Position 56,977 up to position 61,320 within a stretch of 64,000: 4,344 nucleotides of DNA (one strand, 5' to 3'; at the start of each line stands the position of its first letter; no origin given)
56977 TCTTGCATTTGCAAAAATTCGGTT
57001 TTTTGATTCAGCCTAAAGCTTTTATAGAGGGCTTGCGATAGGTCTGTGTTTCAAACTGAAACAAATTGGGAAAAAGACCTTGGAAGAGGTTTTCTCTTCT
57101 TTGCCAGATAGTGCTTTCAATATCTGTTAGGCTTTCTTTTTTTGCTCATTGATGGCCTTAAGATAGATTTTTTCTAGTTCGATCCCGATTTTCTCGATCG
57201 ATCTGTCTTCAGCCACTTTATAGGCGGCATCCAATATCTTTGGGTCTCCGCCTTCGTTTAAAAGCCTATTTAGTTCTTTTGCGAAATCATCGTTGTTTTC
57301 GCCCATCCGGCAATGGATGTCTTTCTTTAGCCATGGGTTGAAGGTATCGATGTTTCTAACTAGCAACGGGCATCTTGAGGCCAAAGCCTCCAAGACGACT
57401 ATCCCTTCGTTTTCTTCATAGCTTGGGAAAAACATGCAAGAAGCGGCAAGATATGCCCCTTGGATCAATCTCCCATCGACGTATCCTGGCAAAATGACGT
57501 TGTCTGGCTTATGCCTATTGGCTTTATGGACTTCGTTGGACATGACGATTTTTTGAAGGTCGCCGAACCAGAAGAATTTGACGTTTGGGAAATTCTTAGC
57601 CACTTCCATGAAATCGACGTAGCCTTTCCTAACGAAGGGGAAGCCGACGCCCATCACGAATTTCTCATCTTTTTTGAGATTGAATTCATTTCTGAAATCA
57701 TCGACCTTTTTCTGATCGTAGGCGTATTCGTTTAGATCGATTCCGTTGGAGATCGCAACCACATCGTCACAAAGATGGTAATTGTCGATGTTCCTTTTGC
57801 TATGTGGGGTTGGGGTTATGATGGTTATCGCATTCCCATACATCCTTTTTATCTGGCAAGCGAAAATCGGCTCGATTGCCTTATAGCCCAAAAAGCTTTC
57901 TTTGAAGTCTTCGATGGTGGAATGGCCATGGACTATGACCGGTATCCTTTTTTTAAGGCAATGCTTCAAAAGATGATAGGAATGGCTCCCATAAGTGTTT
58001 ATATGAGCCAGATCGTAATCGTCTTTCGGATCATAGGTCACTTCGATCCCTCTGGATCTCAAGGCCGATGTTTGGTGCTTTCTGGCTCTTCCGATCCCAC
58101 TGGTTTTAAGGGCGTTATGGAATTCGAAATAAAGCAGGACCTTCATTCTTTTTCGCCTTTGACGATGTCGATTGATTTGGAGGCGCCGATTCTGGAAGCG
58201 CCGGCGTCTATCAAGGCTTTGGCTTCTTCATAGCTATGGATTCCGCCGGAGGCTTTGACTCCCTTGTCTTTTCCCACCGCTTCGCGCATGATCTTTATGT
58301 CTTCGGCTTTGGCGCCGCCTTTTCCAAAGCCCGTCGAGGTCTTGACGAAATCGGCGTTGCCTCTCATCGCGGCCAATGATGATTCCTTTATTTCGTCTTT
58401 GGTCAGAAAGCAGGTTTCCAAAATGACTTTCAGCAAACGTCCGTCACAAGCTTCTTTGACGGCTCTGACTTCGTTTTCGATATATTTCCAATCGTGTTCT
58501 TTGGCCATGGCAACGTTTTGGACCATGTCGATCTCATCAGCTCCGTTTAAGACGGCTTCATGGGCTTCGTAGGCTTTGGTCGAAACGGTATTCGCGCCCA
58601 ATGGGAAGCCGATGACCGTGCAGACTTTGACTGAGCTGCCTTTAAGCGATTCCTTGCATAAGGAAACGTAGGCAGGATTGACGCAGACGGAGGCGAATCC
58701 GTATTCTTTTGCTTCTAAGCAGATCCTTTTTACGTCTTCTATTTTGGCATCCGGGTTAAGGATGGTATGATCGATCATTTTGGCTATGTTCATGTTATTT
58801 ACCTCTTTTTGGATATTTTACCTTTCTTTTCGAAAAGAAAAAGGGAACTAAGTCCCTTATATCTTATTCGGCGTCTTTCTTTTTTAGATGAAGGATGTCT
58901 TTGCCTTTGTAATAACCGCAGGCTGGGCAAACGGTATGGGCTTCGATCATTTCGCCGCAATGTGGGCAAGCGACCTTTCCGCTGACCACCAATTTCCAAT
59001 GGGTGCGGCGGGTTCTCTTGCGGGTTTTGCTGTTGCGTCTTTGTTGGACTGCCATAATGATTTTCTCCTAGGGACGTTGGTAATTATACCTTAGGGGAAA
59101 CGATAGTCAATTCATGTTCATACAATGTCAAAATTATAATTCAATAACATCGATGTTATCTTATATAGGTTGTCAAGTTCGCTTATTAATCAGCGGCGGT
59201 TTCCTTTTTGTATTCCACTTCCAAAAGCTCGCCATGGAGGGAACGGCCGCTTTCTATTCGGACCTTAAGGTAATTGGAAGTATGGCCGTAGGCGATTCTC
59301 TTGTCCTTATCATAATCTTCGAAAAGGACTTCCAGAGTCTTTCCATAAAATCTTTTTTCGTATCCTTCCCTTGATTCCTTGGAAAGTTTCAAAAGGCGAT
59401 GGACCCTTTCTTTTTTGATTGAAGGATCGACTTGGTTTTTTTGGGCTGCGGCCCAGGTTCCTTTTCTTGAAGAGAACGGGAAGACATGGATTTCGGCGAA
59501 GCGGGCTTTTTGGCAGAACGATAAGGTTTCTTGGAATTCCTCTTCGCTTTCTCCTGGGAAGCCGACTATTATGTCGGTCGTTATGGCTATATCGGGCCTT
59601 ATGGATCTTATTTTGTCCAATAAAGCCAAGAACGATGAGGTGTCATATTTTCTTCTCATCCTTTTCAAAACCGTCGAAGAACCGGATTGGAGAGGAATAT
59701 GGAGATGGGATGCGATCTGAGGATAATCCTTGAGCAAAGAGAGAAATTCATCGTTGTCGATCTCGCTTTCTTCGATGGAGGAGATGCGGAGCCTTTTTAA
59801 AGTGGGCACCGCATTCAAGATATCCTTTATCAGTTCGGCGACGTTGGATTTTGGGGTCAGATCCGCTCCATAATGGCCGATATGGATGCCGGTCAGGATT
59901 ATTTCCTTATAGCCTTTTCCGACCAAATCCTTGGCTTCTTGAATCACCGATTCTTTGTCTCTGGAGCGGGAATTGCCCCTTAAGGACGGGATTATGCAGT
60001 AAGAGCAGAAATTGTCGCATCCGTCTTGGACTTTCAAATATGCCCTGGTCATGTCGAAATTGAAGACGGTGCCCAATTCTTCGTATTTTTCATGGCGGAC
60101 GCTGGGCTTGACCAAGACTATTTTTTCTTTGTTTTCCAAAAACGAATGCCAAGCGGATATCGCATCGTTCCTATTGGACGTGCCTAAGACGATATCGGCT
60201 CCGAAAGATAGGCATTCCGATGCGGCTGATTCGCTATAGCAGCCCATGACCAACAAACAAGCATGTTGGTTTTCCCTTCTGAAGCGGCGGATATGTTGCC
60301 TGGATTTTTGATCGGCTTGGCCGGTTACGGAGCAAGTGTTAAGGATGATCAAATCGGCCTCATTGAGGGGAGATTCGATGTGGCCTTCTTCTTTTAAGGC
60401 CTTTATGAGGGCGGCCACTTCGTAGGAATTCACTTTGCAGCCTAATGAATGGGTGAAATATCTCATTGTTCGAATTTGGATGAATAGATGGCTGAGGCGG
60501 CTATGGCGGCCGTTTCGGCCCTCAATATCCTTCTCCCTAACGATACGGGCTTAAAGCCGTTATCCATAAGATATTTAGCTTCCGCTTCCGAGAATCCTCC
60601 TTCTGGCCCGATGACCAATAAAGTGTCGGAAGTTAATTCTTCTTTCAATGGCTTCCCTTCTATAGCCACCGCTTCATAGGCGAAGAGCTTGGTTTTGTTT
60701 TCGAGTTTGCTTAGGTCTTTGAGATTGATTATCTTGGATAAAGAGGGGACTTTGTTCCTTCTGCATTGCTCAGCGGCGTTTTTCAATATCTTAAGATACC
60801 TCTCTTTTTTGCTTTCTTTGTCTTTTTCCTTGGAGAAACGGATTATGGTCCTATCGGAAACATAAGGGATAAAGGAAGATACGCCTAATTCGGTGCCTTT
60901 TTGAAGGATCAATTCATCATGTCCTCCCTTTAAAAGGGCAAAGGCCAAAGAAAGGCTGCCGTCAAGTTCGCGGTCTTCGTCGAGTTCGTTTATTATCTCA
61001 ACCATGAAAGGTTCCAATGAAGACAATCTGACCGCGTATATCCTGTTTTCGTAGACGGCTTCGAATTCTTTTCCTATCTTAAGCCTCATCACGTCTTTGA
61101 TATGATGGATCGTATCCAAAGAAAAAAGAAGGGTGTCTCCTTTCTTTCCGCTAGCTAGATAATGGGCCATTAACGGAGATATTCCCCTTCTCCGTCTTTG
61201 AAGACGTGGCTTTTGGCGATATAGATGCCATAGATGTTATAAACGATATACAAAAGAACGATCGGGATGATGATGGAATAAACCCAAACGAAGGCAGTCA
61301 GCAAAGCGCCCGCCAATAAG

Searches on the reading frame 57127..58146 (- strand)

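Call 6: search_protein_families(library=pfam, max_evalue=0.01, proteins=[window:57127-58146:-])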
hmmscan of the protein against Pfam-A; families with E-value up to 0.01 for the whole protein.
window:57127-58146:- (339 aa): 4 families
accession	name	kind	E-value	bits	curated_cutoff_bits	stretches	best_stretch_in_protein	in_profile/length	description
PF00534.26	Glycos_transf_1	-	3.4e-14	53.2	26.4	1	149-302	3-162/172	Glycosyl transferases group 1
PF13439.12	Glyco_transf_4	-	3.7e-11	43.8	28.5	1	42-139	71-169/170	Glycosyltransferase Family 4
PF13692.12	Glyco_trans_1_4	-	6.5e-10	39.9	27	1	181-297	26-141/142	Glycosyl transferases group 1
PF13579.12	Glyco_trans_4_4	-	0.00042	21.1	29.7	1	43-135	71-158/158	Glycosyl transferase 4-like domain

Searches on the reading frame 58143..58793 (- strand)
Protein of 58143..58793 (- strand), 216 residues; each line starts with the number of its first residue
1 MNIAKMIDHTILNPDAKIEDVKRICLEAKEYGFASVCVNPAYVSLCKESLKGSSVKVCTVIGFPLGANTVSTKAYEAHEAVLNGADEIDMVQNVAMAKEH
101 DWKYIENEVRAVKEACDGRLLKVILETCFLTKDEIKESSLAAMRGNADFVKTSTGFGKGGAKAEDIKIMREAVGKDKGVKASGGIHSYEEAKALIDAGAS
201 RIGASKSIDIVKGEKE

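Call 6: search_protein_families(library=pfam, max_evalue=0.01, proteins=[window:58143-58793:-])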
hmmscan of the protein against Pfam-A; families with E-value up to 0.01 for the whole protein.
window:58143-58793:- (216 aa): 1 family
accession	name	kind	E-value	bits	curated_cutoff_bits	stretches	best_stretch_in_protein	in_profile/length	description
PF01791.15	DeoC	-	5.1e-20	72.5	23.8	1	4-204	3-217/229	DeoC/LacD family aldolase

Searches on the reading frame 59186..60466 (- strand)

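Call 6: search_protein_families(library=pfam, max_evalue=0.01, proteins=[window:59186-60466:-])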
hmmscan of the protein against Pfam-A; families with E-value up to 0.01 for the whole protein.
window:59186-60466:- (426 aa): 2 families
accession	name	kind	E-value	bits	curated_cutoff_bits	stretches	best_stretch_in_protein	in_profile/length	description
PF04055.27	Radical_SAM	-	1.7e-26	93.8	29.5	1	145-318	2-166/166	Radical SAM superfamily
PF00919.26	UPF0004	-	9.3e-22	77.3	27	1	2-94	1-97/98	Uncharacterized protein family UPF0004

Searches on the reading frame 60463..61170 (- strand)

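Call 55: search_protein_families(library=pfam, max_evalue=0.001, proteins=[window:60463-61170:-])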
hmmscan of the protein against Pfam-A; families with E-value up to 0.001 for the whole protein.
window:60463-61170:- (235 aa): 2 families
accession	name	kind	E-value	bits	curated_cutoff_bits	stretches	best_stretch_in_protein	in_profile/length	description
PF04452.19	Methyltrans_RNA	-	4e-44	150.5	23.9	1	72-228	6-163/165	RNA methyltransferase domain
PF20260.4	PUA_4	-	7.9e-05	23.1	23.9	1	19-52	4-38/48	RNA methyltransferase PUA domain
